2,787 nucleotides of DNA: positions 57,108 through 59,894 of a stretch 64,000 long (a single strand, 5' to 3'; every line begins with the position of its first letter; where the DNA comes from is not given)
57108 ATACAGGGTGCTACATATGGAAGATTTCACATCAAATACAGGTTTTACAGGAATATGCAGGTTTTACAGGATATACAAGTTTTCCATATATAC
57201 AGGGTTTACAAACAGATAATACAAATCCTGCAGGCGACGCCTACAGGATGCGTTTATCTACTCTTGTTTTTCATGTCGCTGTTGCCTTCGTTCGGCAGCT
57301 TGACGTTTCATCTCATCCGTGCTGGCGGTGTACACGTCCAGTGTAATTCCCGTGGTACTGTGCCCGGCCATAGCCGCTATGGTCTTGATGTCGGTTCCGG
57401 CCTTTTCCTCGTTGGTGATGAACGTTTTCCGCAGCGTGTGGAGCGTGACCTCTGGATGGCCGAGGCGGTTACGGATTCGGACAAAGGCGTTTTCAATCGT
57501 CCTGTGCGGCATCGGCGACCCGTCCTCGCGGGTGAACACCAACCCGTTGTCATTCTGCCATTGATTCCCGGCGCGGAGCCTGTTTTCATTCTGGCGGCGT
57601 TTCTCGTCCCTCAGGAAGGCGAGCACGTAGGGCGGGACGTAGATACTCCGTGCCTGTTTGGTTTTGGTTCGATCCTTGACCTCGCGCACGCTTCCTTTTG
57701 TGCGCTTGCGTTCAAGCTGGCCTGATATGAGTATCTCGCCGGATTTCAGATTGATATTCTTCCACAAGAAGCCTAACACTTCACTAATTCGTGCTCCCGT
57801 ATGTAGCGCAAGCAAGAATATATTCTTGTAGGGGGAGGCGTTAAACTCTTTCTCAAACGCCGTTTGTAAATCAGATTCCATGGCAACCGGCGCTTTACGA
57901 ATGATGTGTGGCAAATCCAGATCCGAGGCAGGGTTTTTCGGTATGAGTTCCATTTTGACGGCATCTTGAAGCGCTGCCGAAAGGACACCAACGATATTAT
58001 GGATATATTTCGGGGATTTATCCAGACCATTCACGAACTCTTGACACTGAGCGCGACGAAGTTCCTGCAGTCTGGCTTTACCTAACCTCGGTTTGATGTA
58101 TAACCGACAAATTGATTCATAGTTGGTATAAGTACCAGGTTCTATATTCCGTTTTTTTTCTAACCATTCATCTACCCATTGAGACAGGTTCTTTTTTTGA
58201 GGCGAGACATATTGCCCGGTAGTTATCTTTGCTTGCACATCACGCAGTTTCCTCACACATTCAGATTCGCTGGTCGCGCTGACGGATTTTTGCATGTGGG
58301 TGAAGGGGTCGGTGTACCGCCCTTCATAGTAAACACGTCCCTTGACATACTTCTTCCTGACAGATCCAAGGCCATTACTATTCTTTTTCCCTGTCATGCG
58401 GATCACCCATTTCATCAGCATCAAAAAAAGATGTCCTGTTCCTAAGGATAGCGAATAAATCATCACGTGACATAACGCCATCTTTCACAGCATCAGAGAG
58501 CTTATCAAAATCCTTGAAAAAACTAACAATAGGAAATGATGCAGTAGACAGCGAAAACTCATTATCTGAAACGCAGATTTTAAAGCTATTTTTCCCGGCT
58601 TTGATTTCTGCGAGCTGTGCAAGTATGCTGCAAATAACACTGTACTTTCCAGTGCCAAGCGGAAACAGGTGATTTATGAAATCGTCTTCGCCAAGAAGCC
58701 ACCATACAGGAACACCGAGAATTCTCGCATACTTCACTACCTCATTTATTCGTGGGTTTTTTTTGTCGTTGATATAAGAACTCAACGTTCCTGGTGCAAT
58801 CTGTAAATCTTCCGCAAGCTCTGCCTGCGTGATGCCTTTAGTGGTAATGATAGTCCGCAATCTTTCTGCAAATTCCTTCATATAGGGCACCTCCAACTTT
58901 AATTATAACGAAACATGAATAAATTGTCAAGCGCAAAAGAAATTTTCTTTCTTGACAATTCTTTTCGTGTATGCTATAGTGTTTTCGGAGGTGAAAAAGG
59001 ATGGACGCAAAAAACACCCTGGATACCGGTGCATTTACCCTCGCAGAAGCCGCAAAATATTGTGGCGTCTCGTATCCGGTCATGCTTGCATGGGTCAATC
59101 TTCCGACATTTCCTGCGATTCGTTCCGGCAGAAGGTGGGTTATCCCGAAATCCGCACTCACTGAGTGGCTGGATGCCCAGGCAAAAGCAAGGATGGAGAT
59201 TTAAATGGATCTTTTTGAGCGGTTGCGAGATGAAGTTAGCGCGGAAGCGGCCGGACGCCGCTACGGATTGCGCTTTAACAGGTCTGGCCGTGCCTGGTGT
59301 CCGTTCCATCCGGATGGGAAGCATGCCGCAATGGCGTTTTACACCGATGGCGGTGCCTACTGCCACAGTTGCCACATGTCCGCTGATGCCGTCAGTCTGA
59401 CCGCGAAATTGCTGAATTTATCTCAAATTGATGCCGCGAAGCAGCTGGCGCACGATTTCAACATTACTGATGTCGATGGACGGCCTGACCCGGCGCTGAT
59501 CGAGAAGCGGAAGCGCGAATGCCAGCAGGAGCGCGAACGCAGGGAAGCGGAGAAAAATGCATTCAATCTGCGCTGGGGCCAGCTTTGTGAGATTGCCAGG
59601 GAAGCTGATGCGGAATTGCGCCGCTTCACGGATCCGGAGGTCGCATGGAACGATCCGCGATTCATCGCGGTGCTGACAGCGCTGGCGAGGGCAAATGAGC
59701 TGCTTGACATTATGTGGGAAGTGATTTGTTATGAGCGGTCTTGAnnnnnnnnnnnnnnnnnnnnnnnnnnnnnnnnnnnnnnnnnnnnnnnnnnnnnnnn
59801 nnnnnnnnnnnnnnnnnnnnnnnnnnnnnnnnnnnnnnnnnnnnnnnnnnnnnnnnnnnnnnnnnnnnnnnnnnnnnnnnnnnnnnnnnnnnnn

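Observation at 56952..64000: Second integrase element in tandem at the same tRNA-Pro att site, with a satellite (PICI-like) gene layout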

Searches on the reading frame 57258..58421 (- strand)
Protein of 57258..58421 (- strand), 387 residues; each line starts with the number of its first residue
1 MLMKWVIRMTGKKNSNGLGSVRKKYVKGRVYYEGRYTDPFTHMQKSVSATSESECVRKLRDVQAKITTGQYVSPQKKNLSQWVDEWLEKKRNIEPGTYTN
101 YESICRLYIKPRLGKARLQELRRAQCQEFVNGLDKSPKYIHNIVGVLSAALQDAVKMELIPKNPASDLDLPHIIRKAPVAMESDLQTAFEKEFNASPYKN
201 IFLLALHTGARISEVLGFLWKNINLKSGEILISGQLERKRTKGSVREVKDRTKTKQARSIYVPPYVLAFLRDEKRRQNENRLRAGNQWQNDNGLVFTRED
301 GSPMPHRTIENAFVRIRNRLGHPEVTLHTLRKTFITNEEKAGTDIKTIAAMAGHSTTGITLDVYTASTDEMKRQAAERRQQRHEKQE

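Call 7: search_protein_families(library=pfam, proteins=[window:57258-58397:-], max_evalue=0.01)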
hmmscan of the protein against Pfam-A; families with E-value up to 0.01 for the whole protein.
window:57258-58397:- (379 aa): 4 families
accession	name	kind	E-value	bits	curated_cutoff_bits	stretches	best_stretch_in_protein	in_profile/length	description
PF00589.27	Phage_integrase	-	4.3e-22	79.1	27.1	1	180-362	14-171/172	Phage integrase family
PF14659.12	Phage_int_SAM_3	-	5.5e-14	52.6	22.6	1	71-125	2-57/58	Phage integrase, N-terminal SAM-like domain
PF13102.12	Phage_int_SAM_5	-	0.00096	19.9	22.3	1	71-156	2-92/98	Phage integrase SAM-like domain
PF22022.2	Phage_int_M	-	0.0034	18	27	0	73-160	3-93/96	Phage integrase central domain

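Call 8: search_protein_families(library=phrogs, proteins=[window:57258-58397:-], max_evalue=0.01)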
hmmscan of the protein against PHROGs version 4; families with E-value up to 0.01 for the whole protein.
window:57258-58397:- (379 aa): 8 families
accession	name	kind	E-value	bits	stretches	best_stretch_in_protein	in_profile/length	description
phrog_1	-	integration and excision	1e-64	220.9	1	13-370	114-446/611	integrase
phrog_216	-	integration and excision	3.1e-27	96.5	1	146-373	29-238/301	integrase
phrog_7685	-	integration and excision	2.9e-09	37.8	1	281-369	147-233/240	integrase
phrog_26960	-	unknown function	1.8e-05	26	1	11-143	9-143/146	-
phrog_23783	-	integration and excision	0.00041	21.4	1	72-165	63-157/162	integrase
phrog_25190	-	integration and excision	0.00042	21.6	1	300-367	30-97/109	integrase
phrog_7269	-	integration and excision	0.0013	19.6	1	302-365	14-76/89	integrase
phrog_5127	-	integration and excision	0.004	17.7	0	42-211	95-235/355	integrase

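Call 38: find_encoding_contigs(protein=window:57258-58421:-, flank=10000, max_places=10)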
Protein window:57258-58421:- (387 aa): 7 contigs read that carry it; 4 places shown.
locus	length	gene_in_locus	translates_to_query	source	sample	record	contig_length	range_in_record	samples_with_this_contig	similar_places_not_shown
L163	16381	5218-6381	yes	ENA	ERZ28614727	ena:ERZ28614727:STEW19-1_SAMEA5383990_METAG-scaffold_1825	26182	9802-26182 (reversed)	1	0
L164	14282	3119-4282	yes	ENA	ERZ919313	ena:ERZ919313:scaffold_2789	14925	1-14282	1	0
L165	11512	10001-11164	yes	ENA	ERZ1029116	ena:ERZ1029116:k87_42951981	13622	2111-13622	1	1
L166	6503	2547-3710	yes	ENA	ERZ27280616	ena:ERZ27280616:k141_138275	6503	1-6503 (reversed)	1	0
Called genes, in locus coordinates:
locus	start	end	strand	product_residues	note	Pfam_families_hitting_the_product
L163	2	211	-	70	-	?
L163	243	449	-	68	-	-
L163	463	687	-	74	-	-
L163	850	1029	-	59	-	-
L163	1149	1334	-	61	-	-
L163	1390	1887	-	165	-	-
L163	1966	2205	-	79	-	-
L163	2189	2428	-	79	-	-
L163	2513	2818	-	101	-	-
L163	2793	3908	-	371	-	PF13481:AAA_25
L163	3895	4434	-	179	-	PF01807:Zn_ribbon_DnaG (weak)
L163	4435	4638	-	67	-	PF12728:HTH_17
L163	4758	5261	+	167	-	PF01381:HTH_3, PF12844:HTH_19, PF13560:HTH_31 (weak), PF13443:HTH_26 (weak)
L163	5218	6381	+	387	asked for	PF14659:Phage_int_SAM_3, PF00589:Phage_integrase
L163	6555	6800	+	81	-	-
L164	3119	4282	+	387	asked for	PF14659:Phage_int_SAM_3, PF00589:Phage_integrase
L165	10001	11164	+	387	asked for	PF14659:Phage_int_SAM_3, PF00589:Phage_integrase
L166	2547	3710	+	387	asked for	PF14659:Phage_int_SAM_3, PF00589:Phage_integrase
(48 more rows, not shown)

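Call 72: list_cluster_members(proteins=[P0108, window:57258-58421:-, window:59731-60846:+, window:52343-55963:+])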
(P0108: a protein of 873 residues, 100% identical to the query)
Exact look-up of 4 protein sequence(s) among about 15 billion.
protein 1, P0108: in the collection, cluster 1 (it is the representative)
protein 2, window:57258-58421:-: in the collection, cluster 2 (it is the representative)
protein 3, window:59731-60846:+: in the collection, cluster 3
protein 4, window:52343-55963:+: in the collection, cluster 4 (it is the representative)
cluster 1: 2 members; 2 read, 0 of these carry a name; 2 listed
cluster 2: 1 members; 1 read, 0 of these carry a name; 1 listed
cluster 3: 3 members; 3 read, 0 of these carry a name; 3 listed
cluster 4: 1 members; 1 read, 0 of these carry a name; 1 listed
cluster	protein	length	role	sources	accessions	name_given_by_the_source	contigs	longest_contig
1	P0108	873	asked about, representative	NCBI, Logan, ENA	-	-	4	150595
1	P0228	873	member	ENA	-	-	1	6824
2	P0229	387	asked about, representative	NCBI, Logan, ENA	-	-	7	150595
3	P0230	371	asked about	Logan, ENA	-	-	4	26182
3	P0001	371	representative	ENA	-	-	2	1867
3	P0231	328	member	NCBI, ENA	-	-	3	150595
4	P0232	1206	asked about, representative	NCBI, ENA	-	-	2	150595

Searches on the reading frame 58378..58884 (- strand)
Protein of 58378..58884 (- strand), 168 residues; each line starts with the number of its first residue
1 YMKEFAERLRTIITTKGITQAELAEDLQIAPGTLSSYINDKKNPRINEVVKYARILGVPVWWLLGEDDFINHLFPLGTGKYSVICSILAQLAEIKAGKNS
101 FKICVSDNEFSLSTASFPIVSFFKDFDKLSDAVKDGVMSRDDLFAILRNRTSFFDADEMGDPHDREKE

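Call 7: search_protein_families(library=pfam, proteins=[window:58378-58884:-], max_evalue=0.01)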
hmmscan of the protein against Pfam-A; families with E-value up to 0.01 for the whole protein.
window:58378-58884:- (168 aa): 6 families
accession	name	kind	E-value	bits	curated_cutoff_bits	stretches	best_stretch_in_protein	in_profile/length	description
PF01381.28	HTH_3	-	2.1e-11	44.1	23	1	14-60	6-52/55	Helix-turn-helix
PF12844.13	HTH_19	-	1.8e-10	41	30.2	1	7-64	2-59/64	Helix-turn-helix domain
PF13443.12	HTH_26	-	3.3e-07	30.9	22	1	8-58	1-52/63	Cro/C1-type HTH DNA-binding domain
PF13560.12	HTH_31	-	1.8e-06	28.6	27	1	4-59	1-57/64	Helix-turn-helix domain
PF07022.19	Phage_CI_repr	-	0.00019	22.2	22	1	15-68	9-62/65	Bacteriophage CI repressor helix-turn-helix domain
PF13412.12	HTH_24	-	0.00065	19.7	21.9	1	9-39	9-39/48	Winged helix-turn-helix DNA-binding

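Call 8: search_protein_families(library=phrogs, proteins=[window:58378-58884:-], max_evalue=0.01)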
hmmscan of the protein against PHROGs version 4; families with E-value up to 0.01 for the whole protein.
window:58378-58884:- (168 aa): 24 families
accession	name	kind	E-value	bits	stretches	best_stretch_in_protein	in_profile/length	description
phrog_8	-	transcription regulation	6.1e-20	73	1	2-72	74-144/346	transcriptional regulator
phrog_4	-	transcription regulation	9.1e-15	55.5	1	2-83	134-216/400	transcriptional repressor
phrog_2328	-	transcription regulation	1.3e-14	55.1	1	3-67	14-78/128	transcriptional repressor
phrog_2967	-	transcription regulation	1.5e-14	55.1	1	2-93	8-92/225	transcriptional regulator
phrog_3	-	transcription regulation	3.3e-14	54.5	1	2-93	86-168/430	transcriptional repressor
phrog_2439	-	transcription regulation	1e-08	35.5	1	7-68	10-71/367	transcriptional regulator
phrog_1373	-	transcription regulation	6.1e-08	33.8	1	5-67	64-126/166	transcriptional regulator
phrog_4583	-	transcription regulation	2.5e-07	31.6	1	3-67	9-73/81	transcriptional repressor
phrog_296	-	integration and excision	4.9e-07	29.8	1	3-47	226-270/626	DNA transposition protein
phrog_3037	-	transcription regulation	4.1e-06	27.7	1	5-65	27-76/189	transcriptional repressor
phrog_3557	-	transcription regulation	1e-05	26.8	1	2-64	11-72/142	transcriptional regulator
phrog_4779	-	transcription regulation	1.4e-05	26.5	1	5-51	3-50/98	transcriptional regulator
phrog_147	-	transcription regulation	3.7e-05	25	1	2-53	2-54/100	transcriptional regulator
phrog_4836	-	transcription regulation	4.4e-05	24.1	1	4-67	75-138/194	CII-like regulator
phrog_5823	-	transcription regulation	0.00011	22.4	1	3-68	5-71/404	transcriptional regulator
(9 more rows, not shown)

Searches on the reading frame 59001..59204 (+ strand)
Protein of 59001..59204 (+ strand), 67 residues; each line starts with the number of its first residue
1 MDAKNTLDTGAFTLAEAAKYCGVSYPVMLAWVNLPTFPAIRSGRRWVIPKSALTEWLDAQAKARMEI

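Call 7: search_protein_families(library=pfam, proteins=[window:59001-59204:+], max_evalue=0.01)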
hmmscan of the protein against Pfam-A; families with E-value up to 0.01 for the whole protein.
window:59001-59204:+ (67 aa): 1 family
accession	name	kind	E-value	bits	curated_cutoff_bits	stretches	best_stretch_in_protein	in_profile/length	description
PF12728.13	HTH_17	-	2.6e-11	44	27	1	12-60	2-50/51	Helix-turn-helix domain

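Call 8: search_protein_families(library=phrogs, proteins=[window:59001-59204:+], max_evalue=0.01)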
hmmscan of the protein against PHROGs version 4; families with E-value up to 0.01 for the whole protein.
window:59001-59204:+ (67 aa): 5 families
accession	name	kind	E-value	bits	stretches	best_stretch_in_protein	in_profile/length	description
phrog_7338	-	unknown function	7.4e-11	43.2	1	8-63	27-83/87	-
phrog_66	-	integration and excision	8.7e-07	29.9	1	4-63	86-146/412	excisionase and transcriptional regulator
phrog_10045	-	DNA, RNA and nucleotide metabolism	0.00015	22.5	1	12-52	21-62/74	HTH DNA binding protein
phrog_668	-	DNA, RNA and nucleotide metabolism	0.0014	19.3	1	14-60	66-113/181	HTH DNA binding protein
phrog_25665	-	integration and excision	0.0078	17.4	1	13-63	27-77/93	excisionase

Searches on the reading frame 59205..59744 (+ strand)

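Call 7: search_protein_families(library=pfam, proteins=[window:59205-59744:+], max_evalue=0.01)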
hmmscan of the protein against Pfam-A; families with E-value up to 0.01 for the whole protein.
window:59205-59744:+ (179 aa): 1 family
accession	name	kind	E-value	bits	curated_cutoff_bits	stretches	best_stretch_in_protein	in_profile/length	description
PF01807.25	Zn_ribbon_DnaG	-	2e-06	27.9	24.9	1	29-88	33-92/98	CHC2 zinc finger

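Call 8: search_protein_families(library=phrogs, proteins=[window:59205-59744:+], max_evalue=0.01)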
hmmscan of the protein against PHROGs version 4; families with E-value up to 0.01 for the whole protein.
window:59205-59744:+ (179 aa): 7 families
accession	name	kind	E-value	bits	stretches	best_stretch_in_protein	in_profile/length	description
phrog_11992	-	unknown function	8e-19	69.5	1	3-171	3-161/177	-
phrog_47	-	DNA, RNA and nucleotide metabolism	7.8e-08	32.3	1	10-111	28-126/947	DNA primase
phrog_6444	-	DNA, RNA and nucleotide metabolism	1.6e-07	31.5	1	17-119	24-126/577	DNA primase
phrog_360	-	DNA, RNA and nucleotide metabolism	7e-05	23.9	1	27-114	29-115/133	DNA primase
phrog_12540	-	unknown function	0.00062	21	1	58-130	74-148/153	-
phrog_26824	-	unknown function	0.0017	17.5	1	19-93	17-95/868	-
phrog_510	-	DNA, RNA and nucleotide metabolism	0.0063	16.3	1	24-115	40-121/667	DNA primase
